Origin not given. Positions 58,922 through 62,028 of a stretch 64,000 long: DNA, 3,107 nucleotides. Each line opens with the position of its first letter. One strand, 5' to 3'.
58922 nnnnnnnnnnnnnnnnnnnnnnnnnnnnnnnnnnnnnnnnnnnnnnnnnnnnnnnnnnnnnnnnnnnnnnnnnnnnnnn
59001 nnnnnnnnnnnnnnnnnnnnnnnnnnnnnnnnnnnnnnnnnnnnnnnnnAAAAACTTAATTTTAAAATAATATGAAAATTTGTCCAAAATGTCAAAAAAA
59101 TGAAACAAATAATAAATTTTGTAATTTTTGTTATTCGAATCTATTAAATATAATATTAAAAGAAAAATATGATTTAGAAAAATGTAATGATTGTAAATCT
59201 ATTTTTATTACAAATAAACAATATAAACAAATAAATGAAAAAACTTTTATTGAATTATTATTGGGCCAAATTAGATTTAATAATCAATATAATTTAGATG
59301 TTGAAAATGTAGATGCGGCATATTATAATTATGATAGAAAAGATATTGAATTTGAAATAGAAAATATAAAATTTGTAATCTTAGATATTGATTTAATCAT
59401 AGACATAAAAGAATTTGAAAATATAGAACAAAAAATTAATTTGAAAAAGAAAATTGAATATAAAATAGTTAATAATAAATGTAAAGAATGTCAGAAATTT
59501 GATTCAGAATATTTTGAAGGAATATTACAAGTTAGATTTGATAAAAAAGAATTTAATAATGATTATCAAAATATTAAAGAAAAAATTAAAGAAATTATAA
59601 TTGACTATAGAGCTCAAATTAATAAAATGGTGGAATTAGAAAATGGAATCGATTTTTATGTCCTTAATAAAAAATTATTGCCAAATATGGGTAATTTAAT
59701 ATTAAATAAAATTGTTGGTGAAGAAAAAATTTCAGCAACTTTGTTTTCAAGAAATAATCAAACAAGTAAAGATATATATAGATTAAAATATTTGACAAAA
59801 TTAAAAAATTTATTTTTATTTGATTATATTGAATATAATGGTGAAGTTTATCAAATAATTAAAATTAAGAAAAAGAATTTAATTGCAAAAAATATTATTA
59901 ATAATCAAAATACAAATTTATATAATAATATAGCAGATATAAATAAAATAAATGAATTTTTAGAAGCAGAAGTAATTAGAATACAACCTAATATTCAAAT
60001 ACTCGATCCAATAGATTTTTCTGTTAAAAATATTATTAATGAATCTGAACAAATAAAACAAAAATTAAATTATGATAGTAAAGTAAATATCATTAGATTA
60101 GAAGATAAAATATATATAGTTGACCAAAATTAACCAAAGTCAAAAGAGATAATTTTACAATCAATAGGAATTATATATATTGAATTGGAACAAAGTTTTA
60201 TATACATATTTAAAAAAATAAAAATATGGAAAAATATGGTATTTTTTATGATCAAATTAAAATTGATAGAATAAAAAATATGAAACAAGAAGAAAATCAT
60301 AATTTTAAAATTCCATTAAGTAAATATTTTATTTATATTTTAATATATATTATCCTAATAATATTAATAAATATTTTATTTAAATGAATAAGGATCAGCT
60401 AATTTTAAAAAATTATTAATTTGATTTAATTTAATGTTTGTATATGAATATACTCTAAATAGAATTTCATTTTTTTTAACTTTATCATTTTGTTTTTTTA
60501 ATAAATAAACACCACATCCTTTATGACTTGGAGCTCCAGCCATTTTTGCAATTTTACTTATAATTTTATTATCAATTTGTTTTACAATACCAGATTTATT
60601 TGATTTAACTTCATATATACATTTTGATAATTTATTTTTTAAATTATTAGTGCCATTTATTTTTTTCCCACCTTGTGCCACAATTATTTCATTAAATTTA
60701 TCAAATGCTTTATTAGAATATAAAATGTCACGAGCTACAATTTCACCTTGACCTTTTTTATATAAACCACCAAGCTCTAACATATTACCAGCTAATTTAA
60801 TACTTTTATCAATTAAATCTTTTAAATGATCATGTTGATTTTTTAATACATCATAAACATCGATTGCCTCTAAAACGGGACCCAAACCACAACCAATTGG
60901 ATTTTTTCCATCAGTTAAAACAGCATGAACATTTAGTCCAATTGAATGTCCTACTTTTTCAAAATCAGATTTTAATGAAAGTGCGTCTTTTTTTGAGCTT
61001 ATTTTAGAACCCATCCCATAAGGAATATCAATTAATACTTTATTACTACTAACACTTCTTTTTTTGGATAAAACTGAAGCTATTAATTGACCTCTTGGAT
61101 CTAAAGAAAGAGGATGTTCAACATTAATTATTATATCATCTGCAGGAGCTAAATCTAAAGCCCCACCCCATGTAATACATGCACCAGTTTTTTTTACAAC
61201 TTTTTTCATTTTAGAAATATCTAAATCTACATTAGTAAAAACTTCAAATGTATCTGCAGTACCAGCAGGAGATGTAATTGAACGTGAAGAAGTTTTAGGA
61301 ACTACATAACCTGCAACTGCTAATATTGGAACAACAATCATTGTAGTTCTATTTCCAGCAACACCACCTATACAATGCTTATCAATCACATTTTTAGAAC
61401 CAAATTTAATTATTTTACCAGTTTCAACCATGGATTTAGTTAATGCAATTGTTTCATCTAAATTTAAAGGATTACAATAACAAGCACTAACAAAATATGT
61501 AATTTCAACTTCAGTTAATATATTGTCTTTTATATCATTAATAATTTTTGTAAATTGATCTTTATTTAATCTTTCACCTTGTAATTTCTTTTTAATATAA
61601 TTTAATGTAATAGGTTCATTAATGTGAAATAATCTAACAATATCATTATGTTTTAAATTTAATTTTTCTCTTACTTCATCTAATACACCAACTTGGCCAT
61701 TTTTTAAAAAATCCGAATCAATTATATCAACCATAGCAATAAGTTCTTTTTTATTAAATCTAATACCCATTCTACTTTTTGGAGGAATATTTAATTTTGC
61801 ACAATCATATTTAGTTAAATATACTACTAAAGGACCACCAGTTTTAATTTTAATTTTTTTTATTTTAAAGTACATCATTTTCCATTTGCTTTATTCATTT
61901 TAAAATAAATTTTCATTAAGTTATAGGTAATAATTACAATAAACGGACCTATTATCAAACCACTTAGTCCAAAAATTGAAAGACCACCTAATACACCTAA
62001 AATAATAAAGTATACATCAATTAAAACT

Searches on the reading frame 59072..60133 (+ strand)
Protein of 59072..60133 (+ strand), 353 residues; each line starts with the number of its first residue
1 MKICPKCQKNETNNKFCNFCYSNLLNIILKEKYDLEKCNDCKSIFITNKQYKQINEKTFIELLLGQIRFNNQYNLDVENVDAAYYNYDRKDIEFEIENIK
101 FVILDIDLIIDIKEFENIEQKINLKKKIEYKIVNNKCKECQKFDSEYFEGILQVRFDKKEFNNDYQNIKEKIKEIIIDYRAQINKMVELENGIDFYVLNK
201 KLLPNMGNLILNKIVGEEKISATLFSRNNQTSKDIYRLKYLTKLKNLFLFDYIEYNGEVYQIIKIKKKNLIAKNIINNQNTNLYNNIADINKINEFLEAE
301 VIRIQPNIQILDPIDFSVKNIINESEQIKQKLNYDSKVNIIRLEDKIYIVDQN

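Call 44: search_protein_families(library=pfam, proteins=[window:59072-60133:+], max_evalue=0.0001)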
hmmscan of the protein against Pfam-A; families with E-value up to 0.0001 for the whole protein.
window:59072-60133:+ (353 aa): 1 family
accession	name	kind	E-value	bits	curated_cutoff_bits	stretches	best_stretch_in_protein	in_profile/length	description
PF04981.18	NMD3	-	1.5e-25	90.6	24.9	1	4-242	1-241/243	NMD3 family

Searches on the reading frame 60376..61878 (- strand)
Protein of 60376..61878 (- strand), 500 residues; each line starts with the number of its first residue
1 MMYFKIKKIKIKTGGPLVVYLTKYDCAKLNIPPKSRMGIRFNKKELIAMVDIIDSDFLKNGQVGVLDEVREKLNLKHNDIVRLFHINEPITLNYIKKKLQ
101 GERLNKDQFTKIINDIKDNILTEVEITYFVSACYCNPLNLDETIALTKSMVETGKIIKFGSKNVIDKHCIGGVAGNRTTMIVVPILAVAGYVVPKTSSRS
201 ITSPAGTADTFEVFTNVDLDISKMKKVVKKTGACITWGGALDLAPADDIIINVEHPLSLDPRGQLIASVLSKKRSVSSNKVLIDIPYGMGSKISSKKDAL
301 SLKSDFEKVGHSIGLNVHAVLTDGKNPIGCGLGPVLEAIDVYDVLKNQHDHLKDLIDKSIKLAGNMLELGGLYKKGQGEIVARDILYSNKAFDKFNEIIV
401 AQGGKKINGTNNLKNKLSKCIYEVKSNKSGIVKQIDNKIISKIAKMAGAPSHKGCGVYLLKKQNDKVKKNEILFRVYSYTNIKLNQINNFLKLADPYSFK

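Call 29: search_protein_families(library=pfam, proteins=[window:60376-61878:-], max_evalue=0.00001)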
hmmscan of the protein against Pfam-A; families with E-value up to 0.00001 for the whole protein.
window:60376-61878:- (500 aa): 3 families
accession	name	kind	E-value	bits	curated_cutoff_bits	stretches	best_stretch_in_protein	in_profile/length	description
PF02885.22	Glycos_trans_3N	-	1.1e-10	41.5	26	1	93-154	2-63/63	Glycosyl transferase family, helical bundle domain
PF00591.27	Glycos_transf_3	-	6e-09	36.3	27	1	162-236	2-79/253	Glycosyl transferase family, a/b domain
PF07831.19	PYNP_C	-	2.1e-08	34.1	27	1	432-488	2-65/75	Pyrimidine nucleoside phosphorylase C-terminal domain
